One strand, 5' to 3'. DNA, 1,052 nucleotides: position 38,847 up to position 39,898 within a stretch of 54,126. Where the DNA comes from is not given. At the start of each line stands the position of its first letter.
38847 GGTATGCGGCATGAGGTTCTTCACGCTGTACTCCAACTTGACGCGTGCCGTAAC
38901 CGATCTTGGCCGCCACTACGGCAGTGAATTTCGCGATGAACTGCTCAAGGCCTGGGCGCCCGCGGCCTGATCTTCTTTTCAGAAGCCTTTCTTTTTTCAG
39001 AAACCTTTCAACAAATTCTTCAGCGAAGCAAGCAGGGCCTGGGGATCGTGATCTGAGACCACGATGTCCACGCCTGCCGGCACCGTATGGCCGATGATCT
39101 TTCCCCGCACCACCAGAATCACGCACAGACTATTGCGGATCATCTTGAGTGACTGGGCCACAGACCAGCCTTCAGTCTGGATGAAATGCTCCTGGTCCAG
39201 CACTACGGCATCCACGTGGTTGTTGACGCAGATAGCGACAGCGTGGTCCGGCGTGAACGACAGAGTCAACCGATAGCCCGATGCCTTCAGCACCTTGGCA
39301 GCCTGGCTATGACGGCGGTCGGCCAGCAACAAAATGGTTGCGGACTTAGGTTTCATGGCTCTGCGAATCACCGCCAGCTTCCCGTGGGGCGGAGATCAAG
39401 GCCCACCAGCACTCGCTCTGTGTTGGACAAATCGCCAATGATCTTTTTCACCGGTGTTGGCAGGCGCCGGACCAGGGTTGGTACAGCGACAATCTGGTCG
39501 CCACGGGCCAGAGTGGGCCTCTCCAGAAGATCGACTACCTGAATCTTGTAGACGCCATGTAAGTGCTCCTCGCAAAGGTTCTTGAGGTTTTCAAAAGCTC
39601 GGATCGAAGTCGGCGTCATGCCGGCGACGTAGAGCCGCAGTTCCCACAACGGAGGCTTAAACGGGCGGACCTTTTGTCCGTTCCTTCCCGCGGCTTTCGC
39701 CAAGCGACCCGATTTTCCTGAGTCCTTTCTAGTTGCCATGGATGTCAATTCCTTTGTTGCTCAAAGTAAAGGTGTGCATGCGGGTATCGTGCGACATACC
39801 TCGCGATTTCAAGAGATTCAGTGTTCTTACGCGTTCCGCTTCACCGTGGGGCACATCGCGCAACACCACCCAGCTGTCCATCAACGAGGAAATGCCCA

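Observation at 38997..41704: KaiA-less kaiC-kaiB pair sandwiched between two degenerate receiver-domain proteins in one tight operon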

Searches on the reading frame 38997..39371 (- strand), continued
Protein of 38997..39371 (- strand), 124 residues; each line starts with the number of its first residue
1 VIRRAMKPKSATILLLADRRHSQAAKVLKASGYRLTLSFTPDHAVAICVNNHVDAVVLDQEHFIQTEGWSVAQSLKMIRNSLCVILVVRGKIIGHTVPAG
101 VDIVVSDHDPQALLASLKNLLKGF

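Call 51: find_encoding_contigs(protein=P0241, flank=5000, max_places=3)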
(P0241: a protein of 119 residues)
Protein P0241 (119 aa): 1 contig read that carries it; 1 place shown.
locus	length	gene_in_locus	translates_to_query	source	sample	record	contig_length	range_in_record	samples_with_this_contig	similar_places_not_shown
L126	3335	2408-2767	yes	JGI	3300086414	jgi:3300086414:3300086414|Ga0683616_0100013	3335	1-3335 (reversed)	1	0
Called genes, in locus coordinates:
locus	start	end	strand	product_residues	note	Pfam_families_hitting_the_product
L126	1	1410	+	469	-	?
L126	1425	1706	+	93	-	PF24696:UGSC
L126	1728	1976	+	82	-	PF24696:UGSC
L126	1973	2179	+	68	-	-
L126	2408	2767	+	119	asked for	-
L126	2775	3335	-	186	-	?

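Call 52: find_encoding_contigs(protein=P0243, flank=5000, max_places=3)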
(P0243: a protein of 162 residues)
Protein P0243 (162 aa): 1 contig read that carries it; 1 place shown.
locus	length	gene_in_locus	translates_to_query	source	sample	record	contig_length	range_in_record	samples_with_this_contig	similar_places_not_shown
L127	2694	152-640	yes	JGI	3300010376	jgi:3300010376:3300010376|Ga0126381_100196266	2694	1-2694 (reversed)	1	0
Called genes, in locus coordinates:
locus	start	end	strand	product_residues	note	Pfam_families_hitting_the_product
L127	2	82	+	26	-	?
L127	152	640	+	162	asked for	-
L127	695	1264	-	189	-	-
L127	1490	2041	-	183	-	PF07452:CHRD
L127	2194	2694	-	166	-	?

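Call 53: find_encoding_contigs(protein=P0244, flank=5000, max_places=3)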
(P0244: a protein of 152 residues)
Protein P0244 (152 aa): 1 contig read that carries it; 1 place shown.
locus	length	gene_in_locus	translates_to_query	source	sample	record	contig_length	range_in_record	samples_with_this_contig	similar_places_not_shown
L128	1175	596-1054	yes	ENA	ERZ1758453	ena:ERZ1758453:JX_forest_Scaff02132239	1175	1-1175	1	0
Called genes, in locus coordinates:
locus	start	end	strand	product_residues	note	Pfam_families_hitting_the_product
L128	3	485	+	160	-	?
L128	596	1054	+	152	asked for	-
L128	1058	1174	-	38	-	?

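Call 70: find_encoding_contigs(protein=P0279, flank=5000, max_places=2)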
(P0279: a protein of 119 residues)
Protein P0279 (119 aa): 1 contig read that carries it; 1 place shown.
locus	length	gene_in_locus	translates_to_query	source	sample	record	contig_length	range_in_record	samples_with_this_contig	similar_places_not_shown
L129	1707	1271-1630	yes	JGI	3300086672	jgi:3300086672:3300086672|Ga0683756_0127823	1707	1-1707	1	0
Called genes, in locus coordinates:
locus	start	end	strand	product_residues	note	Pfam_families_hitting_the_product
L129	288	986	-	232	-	PF13545:HTH_Crp_2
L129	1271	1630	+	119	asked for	-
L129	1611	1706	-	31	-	?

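Call 71: find_encoding_contigs(protein=P0254, flank=5000, max_places=2)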
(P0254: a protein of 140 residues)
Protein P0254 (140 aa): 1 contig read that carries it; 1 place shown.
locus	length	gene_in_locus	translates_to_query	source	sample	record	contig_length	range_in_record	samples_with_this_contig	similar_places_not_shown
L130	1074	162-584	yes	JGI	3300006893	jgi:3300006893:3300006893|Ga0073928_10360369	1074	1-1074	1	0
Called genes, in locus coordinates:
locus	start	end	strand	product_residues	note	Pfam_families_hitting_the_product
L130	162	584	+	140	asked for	PF00072:Response_reg (faint)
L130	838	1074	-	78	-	?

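Call 72: find_encoding_contigs(protein=P0250, flank=5000, max_places=2)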
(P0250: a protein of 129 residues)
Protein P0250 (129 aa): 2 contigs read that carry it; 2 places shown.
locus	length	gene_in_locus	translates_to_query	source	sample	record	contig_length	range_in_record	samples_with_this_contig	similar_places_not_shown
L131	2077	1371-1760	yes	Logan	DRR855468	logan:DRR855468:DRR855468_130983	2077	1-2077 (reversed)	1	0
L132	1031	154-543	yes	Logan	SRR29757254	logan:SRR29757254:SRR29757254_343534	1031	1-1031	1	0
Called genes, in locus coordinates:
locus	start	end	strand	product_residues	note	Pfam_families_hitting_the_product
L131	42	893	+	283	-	PF13349:DUF4097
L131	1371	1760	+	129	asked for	PF00072:Response_reg (weak)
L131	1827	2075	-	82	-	?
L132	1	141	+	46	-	?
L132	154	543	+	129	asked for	PF00072:Response_reg (weak)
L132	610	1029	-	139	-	?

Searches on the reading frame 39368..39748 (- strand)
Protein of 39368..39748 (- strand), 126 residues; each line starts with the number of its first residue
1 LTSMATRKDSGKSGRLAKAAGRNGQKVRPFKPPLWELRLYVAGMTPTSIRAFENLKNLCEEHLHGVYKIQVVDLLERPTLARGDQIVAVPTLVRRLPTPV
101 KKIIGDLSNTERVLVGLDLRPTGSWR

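Call 3: search_protein_families(library=pfam, proteins=[window:39368-39748:-], max_evalue=1)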
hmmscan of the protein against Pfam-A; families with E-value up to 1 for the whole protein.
window:39368-39748:- (126 aa): 1 family
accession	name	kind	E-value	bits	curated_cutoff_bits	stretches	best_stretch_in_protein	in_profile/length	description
PF07689.18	KaiB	-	3.1e-26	91.3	27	1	38-118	1-81/82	KaiB domain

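Call 4: search_protein_families(library=ncbifam, proteins=[window:39368-39748:-], max_evalue=1)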
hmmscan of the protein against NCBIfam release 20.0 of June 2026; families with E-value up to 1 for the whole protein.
window:39368-39748:- (126 aa): 3 families
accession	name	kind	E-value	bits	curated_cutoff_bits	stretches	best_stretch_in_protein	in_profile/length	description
NF006798.0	PRK09301.1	equivalog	7e-31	106.4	110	1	37-119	9-91/105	circadian clock protein KaiB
TIGR02654.1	circ_KaiB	equivalog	1.3e-29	102.1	145.3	1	37-118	6-87/87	circadian clock protein KaiB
NF006800.0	PRK09303.1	equivalog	0.0025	16.8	342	1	44-105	23-85/383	histidine kinase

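Call 13: search_solved_structures(query=window:39368-39739:-, max_evalue=0.001, show_alignments=3)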
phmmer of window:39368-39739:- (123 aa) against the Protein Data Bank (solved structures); distinct sequences matched with E-value up to 0.001: 11.
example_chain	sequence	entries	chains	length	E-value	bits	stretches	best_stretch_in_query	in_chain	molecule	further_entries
1wwj_A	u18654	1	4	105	5e-28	101.1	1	26-116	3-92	Circadian clock protein kaiB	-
1r5p_A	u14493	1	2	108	1.6e-27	99.5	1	32-116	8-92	circadian oscillation regulator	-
2qke_A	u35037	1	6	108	6.7e-27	97.5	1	32-116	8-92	Circadian clock protein kaiB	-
8fwj_M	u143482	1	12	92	1.1e-26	96.8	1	34-115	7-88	Circadian clock protein KaiB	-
4kso_C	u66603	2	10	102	1.4e-26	96.4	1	32-116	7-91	Circadian clock protein KaiB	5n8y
5jwq_B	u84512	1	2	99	2.3e-26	95.8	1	34-117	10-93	Circadian clock protein KaiB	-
1vgl_A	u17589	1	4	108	4.6e-26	94.8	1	32-116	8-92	Circadian clock protein kaiB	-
5jwo_B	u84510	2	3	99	6.4e-25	91.1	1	34-116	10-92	Circadian clock protein KaiB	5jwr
5jyt_A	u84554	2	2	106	9.9e-25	90.5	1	34-116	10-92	Circadian clock protein KaiB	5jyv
8ubh_A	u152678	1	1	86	4.5e-13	52.8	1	32-109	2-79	Circadian oscillation regulator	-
4kun_A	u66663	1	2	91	1.3e-12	51.3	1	33-116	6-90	Hypothetical protein Lpp1115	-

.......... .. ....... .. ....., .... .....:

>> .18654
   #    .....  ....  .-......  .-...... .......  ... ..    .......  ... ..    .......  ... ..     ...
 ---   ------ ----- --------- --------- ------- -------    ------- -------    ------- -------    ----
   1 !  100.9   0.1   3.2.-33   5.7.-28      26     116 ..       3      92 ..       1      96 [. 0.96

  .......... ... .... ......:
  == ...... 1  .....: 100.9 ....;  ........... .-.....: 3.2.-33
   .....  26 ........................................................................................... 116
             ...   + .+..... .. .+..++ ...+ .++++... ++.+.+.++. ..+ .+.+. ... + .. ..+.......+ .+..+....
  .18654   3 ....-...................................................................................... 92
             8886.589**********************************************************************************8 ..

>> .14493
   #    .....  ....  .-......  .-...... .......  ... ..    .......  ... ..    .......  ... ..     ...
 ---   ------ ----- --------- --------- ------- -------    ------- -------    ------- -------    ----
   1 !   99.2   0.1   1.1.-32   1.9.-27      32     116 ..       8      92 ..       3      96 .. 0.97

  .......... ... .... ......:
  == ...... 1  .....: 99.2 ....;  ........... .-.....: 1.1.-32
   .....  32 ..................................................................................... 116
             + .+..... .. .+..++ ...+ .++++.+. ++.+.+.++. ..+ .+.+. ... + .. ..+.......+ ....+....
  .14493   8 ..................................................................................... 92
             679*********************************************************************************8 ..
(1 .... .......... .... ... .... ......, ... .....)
